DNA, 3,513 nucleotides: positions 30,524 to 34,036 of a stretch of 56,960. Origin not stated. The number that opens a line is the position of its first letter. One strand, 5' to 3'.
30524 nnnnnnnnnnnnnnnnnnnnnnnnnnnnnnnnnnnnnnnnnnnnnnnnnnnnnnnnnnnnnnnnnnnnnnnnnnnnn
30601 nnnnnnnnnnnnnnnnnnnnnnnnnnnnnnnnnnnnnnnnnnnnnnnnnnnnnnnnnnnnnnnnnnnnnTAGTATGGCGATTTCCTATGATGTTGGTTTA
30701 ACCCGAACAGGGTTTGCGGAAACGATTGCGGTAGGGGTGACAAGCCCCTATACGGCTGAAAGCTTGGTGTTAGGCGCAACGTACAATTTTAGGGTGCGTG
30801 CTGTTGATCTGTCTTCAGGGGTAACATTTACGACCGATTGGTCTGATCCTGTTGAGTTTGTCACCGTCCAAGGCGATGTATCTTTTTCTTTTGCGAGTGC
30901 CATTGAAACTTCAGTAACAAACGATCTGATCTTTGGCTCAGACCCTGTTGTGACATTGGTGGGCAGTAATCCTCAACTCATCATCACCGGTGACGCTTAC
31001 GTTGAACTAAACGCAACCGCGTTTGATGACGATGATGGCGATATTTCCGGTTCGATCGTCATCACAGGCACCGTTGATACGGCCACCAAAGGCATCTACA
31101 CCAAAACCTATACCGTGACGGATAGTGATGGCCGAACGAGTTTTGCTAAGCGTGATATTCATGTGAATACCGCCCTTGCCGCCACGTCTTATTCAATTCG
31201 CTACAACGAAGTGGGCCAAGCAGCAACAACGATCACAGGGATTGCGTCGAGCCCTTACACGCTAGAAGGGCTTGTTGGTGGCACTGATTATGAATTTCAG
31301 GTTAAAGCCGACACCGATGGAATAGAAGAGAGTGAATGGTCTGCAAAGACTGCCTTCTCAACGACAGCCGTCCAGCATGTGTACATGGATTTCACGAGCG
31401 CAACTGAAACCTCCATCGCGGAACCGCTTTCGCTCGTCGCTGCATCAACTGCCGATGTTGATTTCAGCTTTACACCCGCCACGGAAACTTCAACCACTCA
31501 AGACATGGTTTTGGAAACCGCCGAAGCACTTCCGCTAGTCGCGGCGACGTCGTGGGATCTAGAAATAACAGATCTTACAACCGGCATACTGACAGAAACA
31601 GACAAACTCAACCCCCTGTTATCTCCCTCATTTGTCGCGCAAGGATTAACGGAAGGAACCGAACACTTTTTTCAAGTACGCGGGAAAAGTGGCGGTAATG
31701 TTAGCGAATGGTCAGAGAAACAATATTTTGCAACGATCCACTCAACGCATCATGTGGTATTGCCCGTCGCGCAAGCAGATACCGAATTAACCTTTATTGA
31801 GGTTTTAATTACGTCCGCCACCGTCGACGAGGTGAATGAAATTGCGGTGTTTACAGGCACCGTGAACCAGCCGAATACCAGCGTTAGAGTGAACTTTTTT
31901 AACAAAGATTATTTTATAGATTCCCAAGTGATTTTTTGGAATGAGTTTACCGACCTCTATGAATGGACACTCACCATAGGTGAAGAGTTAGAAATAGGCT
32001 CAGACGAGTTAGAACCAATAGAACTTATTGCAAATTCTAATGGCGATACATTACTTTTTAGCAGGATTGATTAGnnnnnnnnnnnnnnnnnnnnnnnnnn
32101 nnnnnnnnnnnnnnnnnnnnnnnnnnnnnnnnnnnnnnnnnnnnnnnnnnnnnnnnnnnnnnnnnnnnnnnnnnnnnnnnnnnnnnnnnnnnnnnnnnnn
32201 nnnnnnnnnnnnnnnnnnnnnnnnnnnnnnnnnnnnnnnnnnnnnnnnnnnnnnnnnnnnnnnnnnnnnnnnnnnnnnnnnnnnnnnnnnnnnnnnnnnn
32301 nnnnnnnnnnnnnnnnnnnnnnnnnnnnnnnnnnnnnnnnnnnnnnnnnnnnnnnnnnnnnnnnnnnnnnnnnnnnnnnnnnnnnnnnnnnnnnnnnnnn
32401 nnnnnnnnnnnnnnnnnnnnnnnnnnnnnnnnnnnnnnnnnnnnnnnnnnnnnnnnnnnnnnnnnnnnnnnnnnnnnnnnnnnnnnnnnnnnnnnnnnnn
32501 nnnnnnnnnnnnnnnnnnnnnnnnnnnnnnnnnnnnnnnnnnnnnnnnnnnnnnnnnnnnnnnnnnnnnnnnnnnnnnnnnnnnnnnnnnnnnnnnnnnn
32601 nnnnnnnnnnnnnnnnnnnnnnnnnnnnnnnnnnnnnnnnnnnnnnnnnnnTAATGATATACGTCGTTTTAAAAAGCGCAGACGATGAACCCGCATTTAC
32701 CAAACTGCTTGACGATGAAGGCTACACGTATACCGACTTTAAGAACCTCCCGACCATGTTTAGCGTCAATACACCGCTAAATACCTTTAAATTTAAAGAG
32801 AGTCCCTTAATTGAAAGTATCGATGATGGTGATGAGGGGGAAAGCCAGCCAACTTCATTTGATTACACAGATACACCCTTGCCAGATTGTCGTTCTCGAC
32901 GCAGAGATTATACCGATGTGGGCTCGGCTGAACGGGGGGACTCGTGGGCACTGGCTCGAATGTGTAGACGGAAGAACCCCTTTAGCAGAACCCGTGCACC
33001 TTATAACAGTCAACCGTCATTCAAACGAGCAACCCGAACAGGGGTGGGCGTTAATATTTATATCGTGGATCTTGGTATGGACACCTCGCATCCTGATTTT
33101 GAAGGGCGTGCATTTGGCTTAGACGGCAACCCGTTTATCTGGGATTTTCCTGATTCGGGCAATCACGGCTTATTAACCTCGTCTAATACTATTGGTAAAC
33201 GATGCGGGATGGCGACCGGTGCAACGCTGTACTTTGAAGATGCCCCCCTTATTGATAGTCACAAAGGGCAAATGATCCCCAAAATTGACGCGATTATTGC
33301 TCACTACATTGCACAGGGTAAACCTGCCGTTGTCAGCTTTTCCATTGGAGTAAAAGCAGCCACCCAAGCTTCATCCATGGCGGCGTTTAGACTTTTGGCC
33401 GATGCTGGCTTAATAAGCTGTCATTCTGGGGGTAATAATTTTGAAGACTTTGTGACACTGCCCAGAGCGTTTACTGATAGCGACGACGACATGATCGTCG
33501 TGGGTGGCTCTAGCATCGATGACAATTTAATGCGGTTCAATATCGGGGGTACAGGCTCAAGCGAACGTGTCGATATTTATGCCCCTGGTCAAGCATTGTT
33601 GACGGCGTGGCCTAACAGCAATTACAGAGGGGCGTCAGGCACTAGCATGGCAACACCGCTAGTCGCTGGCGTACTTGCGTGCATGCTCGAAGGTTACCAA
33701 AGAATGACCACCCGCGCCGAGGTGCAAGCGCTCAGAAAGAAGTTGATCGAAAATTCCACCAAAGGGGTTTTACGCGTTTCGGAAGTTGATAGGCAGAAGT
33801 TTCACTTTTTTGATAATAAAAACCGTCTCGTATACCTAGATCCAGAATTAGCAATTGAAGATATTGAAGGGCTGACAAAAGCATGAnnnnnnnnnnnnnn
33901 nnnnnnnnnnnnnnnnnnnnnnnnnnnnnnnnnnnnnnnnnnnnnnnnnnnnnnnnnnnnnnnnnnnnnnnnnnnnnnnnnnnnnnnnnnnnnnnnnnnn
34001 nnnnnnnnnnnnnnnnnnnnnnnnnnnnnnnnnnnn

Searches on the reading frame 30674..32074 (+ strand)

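Call 98: search_protein_families(library=phrogs, proteins=[window:30674-32074:+], max_evalue=0.00001)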
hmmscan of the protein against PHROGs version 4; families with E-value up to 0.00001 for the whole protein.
window:30674-32074:+ (466 aa): 1 family
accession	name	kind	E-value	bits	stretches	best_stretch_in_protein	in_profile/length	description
phrog_6977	-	tail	3.7e-09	37.4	0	171-236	184-248/284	minor tail protein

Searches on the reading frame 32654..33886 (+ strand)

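Call 98: search_protein_families(library=phrogs, proteins=[window:32654-33886:+], max_evalue=0.00001)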
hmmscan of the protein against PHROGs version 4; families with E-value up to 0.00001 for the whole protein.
window:32654-33886:+ (410 aa): 2 families
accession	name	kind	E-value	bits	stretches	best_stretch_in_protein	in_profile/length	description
phrog_3677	-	other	3.3e-31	109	1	125-379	589-833/1125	protease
phrog_9158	-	unknown function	2e-08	34.4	1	277-365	416-516/696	-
